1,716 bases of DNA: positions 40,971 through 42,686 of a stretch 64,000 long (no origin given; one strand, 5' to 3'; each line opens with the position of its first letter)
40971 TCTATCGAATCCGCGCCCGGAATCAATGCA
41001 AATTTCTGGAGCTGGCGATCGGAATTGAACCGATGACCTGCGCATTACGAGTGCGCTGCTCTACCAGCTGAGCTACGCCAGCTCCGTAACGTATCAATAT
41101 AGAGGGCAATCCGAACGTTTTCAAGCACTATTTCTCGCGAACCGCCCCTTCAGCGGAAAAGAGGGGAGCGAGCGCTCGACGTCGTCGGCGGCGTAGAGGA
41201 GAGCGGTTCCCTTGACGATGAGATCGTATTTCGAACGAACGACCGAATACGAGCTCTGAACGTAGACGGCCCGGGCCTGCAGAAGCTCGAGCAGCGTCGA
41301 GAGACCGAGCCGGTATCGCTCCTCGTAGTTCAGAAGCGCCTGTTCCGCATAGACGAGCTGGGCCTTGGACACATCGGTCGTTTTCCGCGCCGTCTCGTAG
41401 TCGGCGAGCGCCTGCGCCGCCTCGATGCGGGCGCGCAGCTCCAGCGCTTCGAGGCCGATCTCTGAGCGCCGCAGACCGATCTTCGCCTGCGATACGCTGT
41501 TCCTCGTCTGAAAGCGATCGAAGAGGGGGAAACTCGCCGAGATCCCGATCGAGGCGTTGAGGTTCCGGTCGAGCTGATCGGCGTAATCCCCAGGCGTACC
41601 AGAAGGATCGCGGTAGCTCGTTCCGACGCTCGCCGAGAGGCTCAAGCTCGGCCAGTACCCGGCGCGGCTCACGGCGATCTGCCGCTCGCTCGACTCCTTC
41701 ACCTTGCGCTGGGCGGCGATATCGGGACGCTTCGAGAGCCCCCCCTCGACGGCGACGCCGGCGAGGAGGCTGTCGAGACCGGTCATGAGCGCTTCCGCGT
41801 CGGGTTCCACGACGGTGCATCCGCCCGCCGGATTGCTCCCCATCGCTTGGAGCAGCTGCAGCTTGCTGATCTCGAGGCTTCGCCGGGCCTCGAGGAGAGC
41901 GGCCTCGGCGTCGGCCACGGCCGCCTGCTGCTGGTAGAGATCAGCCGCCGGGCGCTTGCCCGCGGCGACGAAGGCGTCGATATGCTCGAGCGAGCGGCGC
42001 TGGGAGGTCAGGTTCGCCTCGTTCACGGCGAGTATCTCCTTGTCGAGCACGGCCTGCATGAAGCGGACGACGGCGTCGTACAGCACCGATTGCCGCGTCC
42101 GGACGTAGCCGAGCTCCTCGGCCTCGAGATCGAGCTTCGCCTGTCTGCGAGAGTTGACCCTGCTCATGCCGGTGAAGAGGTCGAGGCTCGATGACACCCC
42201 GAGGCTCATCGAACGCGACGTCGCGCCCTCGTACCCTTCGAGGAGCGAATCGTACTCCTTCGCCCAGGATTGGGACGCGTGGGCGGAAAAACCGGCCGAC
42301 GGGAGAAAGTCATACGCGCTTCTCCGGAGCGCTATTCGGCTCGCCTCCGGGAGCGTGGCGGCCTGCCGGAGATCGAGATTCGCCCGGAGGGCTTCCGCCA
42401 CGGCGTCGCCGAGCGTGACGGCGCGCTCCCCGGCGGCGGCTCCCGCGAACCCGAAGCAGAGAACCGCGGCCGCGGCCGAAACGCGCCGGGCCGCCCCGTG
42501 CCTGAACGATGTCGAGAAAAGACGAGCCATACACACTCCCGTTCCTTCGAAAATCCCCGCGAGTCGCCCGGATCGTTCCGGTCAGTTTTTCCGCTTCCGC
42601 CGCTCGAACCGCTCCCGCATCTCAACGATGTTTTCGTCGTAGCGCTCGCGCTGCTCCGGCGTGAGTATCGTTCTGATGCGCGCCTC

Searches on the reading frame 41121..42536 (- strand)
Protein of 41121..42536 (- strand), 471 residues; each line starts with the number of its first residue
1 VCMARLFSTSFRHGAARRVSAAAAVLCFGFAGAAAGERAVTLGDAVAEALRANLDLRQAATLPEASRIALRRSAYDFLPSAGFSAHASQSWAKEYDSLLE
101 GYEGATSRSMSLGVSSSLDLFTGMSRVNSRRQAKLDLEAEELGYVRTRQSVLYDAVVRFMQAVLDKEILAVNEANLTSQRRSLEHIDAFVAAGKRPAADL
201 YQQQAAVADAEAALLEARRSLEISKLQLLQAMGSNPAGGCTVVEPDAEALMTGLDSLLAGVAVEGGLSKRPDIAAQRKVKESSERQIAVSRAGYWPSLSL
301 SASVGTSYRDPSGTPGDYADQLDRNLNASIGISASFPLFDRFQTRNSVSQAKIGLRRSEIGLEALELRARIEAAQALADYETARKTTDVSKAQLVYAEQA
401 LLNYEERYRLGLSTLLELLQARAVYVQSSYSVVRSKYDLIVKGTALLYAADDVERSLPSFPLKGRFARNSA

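Call 72: search_protein_families(library=pfam, proteins=[window:41121-42536:-], max_evalue=0.00001)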
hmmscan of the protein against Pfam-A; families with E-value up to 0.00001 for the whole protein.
window:41121-42536:- (471 aa): 1 family
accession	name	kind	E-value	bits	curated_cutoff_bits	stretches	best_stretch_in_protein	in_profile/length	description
PF02321.23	OEP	-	2e-50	171.6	22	2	267-447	9-183/187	Outer membrane efflux protein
